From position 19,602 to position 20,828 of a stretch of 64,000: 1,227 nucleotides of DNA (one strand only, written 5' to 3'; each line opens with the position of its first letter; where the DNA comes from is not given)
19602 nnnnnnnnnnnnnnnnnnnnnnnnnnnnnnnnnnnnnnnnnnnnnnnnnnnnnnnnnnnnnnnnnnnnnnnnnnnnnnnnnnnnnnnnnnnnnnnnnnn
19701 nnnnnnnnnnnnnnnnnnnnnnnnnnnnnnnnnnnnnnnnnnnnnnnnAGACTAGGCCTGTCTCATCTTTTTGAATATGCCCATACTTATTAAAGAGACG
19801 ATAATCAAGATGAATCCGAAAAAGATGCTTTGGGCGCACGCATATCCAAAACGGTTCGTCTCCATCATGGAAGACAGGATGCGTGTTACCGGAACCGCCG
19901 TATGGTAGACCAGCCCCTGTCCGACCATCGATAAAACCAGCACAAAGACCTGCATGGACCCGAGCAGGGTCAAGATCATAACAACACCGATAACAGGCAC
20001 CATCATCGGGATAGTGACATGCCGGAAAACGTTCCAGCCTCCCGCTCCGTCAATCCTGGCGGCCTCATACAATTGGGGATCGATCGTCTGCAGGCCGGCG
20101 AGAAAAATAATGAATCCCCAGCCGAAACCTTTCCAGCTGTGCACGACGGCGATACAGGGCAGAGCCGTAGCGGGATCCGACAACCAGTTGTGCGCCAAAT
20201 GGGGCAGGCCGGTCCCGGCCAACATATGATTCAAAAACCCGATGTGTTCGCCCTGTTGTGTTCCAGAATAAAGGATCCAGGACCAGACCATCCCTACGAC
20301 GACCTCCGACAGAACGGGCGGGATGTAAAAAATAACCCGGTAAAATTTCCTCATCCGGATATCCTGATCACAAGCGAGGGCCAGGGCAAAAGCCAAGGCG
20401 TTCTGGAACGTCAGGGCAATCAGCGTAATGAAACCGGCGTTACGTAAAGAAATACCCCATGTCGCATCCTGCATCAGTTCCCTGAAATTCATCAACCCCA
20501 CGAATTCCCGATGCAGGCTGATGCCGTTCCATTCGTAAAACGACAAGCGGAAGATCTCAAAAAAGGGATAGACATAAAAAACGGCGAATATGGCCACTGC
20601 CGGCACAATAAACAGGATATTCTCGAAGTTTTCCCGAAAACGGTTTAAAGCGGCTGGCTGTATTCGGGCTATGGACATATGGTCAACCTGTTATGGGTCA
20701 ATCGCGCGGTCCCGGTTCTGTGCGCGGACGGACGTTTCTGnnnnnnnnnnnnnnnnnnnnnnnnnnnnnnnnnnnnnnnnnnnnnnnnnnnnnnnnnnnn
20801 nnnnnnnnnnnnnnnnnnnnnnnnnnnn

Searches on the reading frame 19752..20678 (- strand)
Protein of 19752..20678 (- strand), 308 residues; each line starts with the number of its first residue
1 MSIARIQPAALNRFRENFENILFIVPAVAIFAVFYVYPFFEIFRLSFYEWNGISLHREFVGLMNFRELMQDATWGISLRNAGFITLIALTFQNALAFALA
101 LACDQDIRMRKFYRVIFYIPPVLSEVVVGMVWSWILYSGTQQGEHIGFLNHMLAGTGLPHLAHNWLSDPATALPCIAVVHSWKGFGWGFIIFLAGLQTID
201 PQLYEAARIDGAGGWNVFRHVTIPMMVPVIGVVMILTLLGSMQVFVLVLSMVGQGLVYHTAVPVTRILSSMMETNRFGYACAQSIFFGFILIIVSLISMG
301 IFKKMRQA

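Call 7: search_protein_families(library=pfam, proteins=[window:19752-20678:-], max_evalue=0.001)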
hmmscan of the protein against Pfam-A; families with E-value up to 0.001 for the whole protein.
window:19752-20678:- (308 aa): 1 family
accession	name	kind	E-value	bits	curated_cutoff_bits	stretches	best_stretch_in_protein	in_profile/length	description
PF00528.27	BPD_transp_1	-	5.1e-16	59.4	26.4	1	97-302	4-175/184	Binding-protein-dependent transport system inner membrane component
